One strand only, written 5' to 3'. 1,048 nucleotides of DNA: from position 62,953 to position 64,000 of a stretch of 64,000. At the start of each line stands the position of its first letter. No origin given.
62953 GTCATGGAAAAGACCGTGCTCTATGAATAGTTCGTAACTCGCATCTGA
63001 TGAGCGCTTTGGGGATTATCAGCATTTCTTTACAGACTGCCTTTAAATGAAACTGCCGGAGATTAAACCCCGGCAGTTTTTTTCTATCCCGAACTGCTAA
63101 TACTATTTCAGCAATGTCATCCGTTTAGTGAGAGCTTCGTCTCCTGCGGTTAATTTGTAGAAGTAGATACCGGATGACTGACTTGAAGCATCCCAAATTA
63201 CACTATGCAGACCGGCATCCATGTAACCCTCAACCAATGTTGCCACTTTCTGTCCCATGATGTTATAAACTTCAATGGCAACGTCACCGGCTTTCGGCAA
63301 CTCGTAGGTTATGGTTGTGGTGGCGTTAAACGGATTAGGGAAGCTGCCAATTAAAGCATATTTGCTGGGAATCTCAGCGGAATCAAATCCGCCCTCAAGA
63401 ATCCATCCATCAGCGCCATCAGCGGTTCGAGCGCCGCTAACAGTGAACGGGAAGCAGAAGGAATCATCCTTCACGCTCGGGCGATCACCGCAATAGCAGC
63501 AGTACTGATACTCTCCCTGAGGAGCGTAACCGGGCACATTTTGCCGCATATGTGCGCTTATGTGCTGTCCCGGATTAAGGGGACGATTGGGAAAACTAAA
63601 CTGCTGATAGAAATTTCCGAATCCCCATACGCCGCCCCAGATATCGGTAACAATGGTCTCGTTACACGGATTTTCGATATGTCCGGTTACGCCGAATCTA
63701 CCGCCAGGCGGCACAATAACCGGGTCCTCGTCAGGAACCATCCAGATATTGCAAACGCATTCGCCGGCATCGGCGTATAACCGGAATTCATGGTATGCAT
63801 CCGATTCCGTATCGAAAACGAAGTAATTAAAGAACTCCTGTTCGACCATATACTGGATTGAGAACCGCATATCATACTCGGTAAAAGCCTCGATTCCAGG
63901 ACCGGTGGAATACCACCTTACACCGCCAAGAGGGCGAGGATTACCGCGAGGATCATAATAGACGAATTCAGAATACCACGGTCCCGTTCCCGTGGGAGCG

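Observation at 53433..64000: T9SS cargo island: two zinc proteases and a third T9SS protein sharing a pre-CTD domain, next to a BsuPI-like inhibitor lipoprotein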

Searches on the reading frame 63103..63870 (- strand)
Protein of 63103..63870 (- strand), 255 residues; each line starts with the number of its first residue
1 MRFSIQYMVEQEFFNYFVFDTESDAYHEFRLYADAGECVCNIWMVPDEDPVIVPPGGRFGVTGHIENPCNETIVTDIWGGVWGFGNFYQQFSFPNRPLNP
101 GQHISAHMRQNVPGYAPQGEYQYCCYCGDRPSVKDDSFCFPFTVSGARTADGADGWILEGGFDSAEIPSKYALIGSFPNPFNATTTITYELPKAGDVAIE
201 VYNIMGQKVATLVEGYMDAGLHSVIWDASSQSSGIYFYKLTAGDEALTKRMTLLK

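Call 3: search_protein_families(library=pfam, proteins=[window:63103-63870:-], max_evalue=0.1)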
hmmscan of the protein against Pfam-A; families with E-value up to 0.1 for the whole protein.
window:63103-63870:- (255 aa): 3 families
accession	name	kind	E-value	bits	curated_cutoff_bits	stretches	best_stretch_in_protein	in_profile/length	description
PF18962.6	Por_Secre_tail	-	1.2e-09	38.7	27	1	177-251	2-73/75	Secretion system C-terminal sorting domain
PF13860.13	FlgD_ig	-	0.0013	19.1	27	1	185-242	12-75/79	FlgD Ig-like domain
PF13585.12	CHU_C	-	0.01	16.4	27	1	192-245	24-76/86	CHU_C Type IX secretion signal domain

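Call 4: search_protein_families(library=ncbifam, proteins=[window:63103-63870:-], max_evalue=0.1)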
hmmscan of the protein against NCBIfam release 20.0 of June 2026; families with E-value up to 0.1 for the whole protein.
window:63103-63870:- (255 aa): 5 families
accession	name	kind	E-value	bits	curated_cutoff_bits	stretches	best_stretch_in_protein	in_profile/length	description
TIGR04183.1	Por_Secre_tail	domain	7.6e-12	45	23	1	177-251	2-69/72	T9SS type A sorting domain-containing protein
NF052323.1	T9SSA_dep_M6i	equivalog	7.1e-07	27.6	600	1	177-244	961-1028/1043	T9SS-dependent M6-like inactivated metalloprotease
NF038113.1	T9SSA_dep_M36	equivalog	1.1e-05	23.8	885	1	174-251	793-866/869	T9SS-dependent M36 family metallopeptidase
NF033707.1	T9SS_sortase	equivalog_domain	0.00017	19.3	420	1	176-244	1001-1079/1095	type IX secretion system sortase PorU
NF005176.1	PRK06655.1-1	equivalog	0.014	15.3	230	1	191-234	93-141/197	flagellar hook assembly protein FlgD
